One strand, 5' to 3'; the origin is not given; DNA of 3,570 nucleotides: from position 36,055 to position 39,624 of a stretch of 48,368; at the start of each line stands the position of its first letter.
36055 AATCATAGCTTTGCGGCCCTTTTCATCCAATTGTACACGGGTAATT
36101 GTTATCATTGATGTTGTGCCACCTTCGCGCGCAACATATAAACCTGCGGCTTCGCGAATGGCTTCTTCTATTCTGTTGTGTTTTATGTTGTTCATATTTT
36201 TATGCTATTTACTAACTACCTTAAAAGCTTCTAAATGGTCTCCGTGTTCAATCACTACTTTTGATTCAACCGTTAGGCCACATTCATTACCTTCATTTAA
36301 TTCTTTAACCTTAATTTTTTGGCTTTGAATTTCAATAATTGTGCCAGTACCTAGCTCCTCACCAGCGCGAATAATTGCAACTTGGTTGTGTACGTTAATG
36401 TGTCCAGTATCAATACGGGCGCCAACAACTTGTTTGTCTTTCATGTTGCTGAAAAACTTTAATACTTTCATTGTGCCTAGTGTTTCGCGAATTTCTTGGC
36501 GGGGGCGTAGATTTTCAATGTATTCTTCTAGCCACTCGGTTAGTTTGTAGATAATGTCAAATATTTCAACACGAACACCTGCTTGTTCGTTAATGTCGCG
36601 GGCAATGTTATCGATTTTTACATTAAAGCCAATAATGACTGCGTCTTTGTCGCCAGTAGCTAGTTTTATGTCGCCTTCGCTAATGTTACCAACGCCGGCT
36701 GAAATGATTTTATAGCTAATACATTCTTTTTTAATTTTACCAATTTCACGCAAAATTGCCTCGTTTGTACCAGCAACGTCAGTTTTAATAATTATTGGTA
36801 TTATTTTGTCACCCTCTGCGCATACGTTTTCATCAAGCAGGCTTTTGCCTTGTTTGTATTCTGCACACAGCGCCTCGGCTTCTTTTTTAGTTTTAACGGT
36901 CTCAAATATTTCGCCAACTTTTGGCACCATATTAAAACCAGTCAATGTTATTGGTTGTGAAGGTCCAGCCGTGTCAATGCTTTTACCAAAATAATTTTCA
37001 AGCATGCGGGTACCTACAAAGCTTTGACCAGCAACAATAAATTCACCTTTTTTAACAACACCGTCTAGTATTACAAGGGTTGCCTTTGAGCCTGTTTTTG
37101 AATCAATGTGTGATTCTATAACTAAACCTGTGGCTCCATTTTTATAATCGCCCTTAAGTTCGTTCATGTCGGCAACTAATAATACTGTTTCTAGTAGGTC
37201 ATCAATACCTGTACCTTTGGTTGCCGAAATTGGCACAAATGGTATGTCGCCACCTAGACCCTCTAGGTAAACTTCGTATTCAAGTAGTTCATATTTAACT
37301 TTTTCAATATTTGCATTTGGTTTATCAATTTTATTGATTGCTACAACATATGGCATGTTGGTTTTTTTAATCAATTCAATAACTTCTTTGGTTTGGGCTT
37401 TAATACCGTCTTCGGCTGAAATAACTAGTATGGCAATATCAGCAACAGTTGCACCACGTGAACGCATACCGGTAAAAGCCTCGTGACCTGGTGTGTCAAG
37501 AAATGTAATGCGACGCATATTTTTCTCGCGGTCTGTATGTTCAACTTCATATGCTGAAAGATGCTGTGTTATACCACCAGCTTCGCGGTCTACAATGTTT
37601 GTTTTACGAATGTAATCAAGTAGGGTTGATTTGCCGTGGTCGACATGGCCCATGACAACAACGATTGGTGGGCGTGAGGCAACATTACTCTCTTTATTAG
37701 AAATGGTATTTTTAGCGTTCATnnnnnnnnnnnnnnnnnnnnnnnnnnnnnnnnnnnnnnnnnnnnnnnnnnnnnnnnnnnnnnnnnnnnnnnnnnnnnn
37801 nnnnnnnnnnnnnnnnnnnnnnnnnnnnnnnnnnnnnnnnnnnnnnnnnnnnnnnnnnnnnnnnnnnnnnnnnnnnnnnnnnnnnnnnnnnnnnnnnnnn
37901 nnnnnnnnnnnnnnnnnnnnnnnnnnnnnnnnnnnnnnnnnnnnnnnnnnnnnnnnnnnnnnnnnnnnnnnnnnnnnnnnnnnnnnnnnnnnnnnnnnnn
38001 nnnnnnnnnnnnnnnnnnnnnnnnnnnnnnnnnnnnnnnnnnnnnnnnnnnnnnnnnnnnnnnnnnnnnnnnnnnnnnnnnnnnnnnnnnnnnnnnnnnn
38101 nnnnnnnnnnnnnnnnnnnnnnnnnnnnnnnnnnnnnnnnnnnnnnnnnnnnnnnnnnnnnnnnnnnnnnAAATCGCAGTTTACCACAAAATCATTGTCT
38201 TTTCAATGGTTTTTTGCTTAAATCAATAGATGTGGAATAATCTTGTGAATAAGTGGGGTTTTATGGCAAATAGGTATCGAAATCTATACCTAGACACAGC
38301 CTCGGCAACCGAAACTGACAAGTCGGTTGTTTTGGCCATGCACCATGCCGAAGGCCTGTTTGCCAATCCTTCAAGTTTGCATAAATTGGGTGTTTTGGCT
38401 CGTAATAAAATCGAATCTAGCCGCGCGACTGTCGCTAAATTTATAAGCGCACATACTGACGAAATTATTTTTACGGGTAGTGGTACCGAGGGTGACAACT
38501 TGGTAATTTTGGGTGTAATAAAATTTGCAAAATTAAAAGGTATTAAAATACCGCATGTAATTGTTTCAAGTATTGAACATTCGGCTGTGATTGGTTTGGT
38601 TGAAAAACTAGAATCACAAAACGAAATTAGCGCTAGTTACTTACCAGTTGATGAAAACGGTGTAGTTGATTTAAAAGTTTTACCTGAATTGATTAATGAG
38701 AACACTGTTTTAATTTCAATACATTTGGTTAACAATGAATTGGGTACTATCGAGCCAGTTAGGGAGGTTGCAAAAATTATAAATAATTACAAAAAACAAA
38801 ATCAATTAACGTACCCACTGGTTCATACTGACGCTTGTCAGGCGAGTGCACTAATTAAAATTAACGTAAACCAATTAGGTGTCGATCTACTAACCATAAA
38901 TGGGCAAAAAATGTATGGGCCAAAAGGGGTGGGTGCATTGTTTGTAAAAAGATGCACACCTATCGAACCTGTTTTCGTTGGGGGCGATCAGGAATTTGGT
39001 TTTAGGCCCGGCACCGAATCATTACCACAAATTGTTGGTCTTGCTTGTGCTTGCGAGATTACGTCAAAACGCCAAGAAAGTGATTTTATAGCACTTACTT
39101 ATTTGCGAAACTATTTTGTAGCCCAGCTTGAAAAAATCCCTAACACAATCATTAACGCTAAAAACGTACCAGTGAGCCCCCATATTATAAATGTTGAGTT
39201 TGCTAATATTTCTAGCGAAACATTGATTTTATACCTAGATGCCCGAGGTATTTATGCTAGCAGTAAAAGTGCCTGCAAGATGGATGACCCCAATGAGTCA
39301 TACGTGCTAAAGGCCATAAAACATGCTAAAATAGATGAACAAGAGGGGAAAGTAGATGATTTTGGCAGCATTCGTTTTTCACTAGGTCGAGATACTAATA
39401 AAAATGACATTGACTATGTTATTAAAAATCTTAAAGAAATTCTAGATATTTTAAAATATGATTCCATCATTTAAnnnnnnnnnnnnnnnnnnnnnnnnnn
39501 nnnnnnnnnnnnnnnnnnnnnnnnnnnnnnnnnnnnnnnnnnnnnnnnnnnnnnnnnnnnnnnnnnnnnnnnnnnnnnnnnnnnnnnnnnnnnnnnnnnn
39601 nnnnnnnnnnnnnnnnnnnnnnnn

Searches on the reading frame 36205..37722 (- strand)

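Call 5: search_protein_families(library=pfam, proteins=[window:36205-37722:-], max_evalue=0.01)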
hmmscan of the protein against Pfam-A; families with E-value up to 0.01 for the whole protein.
window:36205-37722:- (505 aa): 12 families
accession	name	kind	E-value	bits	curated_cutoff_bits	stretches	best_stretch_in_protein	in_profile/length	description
PF00009.33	GTP_EFTU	-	5.1e-40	137.5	26.5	1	20-181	5-183/188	Elongation factor Tu GTP binding domain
PF11987.13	IF-2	-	5.9e-25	87.9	27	1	302-396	21-114/117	Translation-initiation factor 2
PF22042.2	EF-G_D2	-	1.6e-14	54.2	27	1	197-275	2-83/84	Elongation factor G domain 2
PF01926.29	MMR_HSR1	-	7.6e-12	45.8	21.9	1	21-131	2-113/113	50S ribosome-binding GTPase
PF08477.19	Roc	-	5.1e-06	27.2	27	1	21-133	2-119/119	Ras of Complex, Roc, domain of DAPkinase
PF00071.28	Ras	-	5.5e-06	26.5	21.6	1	21-181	2-157/162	Ras family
PF03193.22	RsgA_GTPase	-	3.1e-05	24.3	30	0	19-83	107-171/174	RsgA GTPase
PF00350.29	Dynamin_N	-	6.2e-05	23.5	27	0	21-56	1-36/168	Dynamin family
PF14578.12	GTP_EFTU_D4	-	0.00012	22.4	23.8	1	422-497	10-85/86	Elongation factor Tu domain 4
PF02421.24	FeoB_N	-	0.00018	21.5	27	1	21-179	3-155/156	Ferrous iron transport protein B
PF00025.27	Arf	-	0.0016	18.4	22.3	1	21-180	17-170/174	ADP-ribosylation factor family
PF16897.10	MMR_HSR1_Xtn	-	0.0053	17.2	35.2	0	112-180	43-100/106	C-terminal region of MMR_HSR1 domain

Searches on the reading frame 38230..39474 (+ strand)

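Call 5: search_protein_families(library=pfam, proteins=[window:38230-39474:+], max_evalue=0.01)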
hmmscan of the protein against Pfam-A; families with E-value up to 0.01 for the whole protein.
window:38230-39474:+ (414 aa): 1 family
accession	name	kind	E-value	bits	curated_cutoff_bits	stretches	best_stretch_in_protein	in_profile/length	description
PF00266.25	Aminotran_5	-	2.8e-63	214.6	21.5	1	20-397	2-371/371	Aminotransferase class-V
